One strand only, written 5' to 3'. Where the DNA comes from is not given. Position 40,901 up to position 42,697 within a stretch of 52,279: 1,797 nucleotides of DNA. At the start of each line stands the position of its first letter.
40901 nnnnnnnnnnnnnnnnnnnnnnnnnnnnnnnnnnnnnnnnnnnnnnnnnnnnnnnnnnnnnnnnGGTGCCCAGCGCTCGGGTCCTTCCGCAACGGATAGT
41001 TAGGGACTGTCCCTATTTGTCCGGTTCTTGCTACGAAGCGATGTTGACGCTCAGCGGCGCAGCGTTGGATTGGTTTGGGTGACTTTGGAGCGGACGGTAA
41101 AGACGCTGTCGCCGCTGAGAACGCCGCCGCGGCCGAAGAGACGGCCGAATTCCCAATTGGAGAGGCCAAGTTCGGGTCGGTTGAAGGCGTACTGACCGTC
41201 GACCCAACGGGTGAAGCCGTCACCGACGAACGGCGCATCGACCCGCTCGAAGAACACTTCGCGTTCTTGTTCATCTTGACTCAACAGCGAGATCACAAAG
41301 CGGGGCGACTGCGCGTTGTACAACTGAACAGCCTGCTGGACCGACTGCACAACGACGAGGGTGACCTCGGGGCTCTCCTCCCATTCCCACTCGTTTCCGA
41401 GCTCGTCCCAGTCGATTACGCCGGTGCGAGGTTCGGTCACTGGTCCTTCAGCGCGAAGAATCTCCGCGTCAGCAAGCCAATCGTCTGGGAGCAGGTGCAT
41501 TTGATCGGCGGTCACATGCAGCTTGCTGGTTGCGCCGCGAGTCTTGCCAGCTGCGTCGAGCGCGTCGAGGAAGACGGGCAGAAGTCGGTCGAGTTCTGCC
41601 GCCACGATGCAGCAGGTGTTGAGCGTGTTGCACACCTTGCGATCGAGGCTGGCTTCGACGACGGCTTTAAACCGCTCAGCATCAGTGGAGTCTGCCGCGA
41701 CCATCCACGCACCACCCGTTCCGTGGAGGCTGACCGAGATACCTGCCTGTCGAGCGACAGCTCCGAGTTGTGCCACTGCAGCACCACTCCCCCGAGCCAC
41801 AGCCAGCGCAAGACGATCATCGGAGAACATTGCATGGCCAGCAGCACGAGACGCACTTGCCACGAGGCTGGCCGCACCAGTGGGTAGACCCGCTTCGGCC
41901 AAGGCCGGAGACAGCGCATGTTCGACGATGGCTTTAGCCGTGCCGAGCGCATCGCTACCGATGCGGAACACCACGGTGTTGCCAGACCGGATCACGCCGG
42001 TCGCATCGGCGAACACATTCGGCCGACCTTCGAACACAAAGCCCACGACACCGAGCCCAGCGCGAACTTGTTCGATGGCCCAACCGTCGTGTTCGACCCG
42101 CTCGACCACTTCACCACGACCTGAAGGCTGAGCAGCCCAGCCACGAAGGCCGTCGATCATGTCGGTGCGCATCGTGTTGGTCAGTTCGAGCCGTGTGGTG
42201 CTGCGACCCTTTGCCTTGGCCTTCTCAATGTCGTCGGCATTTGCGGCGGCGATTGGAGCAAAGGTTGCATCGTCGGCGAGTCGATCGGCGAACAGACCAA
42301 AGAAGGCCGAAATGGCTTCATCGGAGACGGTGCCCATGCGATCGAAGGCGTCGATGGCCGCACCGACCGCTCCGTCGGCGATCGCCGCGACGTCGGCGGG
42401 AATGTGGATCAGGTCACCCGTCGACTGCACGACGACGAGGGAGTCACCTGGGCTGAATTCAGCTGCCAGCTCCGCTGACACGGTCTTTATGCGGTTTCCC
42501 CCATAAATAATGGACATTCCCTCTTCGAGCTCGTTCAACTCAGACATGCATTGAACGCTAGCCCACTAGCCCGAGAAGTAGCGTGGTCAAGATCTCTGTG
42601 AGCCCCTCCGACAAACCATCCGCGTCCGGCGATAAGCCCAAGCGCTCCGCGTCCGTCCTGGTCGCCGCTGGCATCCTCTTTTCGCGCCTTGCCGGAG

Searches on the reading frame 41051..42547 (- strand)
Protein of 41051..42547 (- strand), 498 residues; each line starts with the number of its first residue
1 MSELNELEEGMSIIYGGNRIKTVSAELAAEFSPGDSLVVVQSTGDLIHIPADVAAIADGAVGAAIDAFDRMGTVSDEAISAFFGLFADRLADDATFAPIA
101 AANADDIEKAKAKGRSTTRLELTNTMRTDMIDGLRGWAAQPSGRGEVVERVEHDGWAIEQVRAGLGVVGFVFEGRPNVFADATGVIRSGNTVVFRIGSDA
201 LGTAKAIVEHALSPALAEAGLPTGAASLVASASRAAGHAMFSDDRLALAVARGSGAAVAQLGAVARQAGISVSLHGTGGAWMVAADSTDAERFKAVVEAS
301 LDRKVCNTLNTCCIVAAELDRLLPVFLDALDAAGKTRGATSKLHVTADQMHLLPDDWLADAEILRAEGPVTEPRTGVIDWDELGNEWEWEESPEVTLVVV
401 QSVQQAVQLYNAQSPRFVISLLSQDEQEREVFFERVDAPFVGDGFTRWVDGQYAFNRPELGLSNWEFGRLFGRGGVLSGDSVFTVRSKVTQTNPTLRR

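Call 31: search_protein_families(library=pfam, proteins=[window:41051-42547:-], max_evalue=0.0001)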
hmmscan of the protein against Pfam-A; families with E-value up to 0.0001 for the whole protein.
window:41051-42547:- (498 aa): 1 family
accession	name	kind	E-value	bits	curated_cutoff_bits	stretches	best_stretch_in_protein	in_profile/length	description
PF00171.27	Aldedh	-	5.1e-07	29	23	1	48-313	22-270/461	Aldehyde dehydrogenase family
